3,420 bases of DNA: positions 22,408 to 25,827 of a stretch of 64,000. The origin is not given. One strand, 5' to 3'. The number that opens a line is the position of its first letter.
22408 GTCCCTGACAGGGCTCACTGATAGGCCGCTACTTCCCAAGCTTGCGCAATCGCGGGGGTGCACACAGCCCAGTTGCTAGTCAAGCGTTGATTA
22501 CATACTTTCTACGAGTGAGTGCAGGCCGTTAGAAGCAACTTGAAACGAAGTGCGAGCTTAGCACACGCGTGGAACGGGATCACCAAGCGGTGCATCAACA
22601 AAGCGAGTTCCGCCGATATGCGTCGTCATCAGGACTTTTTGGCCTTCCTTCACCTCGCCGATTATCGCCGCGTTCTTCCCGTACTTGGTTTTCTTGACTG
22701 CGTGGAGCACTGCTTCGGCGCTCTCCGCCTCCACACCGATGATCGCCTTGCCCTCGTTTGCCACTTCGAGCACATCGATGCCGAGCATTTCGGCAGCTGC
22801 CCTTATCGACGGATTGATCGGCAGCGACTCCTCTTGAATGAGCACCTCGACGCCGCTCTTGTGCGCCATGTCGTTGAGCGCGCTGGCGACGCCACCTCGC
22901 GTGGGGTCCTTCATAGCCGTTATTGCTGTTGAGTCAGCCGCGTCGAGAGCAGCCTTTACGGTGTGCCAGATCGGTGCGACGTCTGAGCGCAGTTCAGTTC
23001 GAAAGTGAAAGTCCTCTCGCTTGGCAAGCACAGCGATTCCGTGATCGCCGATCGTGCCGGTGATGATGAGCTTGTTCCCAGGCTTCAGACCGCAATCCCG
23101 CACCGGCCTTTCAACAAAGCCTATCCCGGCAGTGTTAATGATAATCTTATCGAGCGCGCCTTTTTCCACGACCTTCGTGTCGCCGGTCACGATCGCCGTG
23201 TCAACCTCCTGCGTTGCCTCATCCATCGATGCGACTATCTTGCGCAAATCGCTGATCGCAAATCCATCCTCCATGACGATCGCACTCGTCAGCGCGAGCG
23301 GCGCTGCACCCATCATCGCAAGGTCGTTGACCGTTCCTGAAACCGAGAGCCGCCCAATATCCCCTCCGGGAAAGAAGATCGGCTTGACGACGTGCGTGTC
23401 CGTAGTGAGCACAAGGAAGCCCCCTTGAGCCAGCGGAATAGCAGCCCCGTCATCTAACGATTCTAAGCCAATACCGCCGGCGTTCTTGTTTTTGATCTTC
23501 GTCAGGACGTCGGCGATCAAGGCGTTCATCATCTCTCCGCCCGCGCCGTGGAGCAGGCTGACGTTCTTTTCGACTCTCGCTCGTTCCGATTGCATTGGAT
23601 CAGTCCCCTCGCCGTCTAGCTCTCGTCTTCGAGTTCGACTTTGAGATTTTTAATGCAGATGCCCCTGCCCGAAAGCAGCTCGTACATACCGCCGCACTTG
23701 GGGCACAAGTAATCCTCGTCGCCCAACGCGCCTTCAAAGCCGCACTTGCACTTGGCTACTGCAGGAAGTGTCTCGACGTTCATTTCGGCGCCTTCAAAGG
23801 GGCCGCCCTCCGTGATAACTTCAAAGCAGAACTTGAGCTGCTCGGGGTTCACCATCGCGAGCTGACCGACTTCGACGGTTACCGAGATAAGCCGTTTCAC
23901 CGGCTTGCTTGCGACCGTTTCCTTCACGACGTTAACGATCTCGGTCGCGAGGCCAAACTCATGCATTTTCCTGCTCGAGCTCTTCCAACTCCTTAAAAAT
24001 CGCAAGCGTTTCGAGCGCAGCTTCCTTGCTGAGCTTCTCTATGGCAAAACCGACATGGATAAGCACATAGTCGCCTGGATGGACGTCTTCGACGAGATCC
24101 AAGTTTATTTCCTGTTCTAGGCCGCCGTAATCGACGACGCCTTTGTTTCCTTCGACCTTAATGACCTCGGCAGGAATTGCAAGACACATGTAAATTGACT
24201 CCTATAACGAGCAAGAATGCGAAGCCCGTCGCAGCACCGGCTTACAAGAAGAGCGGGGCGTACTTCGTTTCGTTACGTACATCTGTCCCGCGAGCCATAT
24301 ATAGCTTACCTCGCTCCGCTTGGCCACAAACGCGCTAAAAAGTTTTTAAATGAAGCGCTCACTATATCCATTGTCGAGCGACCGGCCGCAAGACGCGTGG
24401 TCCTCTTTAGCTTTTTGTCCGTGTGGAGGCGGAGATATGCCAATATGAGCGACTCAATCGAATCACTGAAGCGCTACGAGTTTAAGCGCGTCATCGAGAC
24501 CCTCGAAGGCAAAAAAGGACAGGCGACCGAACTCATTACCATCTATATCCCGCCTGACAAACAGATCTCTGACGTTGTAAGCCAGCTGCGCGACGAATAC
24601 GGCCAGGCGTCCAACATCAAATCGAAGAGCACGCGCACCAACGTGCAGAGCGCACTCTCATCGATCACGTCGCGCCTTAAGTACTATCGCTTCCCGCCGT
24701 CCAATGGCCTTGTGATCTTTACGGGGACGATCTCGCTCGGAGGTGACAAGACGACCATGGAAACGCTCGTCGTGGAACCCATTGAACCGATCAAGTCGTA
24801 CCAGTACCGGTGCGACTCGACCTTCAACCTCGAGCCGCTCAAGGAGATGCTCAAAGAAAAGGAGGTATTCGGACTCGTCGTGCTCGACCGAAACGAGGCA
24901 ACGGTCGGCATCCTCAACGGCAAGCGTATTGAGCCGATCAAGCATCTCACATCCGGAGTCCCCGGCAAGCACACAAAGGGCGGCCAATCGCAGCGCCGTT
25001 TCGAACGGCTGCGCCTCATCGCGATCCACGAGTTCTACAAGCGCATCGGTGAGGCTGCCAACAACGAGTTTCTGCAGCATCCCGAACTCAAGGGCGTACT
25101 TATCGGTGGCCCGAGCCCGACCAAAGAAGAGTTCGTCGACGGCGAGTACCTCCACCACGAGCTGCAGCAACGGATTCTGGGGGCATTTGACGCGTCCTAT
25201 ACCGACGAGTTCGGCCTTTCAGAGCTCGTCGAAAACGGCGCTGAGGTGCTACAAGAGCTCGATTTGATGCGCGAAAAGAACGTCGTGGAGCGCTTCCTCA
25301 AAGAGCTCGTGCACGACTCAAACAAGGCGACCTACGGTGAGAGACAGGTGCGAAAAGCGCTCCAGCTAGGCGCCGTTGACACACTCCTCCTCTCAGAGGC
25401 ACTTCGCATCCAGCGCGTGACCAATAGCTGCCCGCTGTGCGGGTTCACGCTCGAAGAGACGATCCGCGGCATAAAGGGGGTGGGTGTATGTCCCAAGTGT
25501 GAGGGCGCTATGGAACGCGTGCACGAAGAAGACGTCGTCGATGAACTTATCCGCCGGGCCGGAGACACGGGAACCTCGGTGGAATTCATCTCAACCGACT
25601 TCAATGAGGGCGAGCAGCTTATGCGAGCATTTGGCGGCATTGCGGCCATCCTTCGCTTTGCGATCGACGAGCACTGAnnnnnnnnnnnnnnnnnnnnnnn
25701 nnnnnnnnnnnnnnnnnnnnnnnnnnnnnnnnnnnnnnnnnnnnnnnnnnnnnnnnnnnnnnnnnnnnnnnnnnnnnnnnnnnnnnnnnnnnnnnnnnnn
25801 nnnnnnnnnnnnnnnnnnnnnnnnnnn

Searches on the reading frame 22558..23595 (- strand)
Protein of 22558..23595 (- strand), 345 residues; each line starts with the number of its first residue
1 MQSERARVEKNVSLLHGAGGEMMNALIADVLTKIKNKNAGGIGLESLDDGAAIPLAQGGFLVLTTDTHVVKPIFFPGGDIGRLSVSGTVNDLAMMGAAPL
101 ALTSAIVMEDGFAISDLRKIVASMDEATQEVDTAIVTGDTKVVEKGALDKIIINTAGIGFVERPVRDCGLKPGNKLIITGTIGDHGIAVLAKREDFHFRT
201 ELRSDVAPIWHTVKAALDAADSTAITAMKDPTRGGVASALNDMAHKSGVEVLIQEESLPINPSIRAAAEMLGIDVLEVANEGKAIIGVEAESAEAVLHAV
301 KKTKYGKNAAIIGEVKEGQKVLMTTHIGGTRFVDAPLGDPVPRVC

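Call 33: search_protein_families(library=pfam, proteins=[window:22558-23595:-], max_evalue=0.001)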
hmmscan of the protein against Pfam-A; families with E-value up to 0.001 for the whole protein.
window:22558-23595:- (345 aa): 2 families
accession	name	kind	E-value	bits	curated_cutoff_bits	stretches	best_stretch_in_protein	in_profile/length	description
PF02769.27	AIRS_C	-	7.2e-29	101.4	23.1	1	171-321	1-151/156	AIR synthase related protein, C-terminal domain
PF00586.29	AIRS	-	2.5e-23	83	24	1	48-161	2-112/112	AIR synthase related protein, N-terminal domain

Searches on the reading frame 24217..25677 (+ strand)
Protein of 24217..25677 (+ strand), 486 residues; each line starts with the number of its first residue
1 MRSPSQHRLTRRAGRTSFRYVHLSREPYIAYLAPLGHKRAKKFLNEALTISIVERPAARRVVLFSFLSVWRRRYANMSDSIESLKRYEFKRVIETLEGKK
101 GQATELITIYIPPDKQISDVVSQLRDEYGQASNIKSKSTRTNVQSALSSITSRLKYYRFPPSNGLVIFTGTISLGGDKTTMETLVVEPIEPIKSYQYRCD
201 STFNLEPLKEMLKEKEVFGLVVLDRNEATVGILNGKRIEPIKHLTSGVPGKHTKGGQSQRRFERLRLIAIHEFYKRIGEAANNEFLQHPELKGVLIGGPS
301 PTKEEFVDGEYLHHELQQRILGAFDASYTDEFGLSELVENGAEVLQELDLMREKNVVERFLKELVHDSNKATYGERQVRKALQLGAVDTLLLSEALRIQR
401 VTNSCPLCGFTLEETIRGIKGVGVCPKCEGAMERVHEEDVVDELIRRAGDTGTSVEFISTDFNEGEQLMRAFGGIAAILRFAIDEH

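Call 33: search_protein_families(library=pfam, proteins=[window:24217-25677:+], max_evalue=0.001)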
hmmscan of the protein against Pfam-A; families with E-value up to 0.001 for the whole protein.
window:24217-25677:+ (486 aa): 6 families
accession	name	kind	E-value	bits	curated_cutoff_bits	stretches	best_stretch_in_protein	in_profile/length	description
PF03464.20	eRF1_2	-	2.4e-45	154.6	27.1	1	218-347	2-133/133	eRF1 domain 2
PF03465.20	eRF1_3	-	3.3e-30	105.1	25.8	1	350-483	1-106/106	eRF1 domain 3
PF03463.20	eRF1_1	-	7.2e-26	91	23.8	1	91-212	2-123/123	eRF1 domain 1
PF18854.6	baeRF_family10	-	8.7e-15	55.7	27.1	1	205-330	3-129/143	Bacterial archaeo-eukaryotic release factor family 10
PF18859.6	acVLRF1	-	1.5e-10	41.8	27.1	1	221-311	5-94/130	Actinobacteria/chloroflexi VLRF1 release factor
PF04423.19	Rad50_zn_hook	-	0.00064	19.9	24.3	0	419-446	15-43/52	Rad50 zinc hook motif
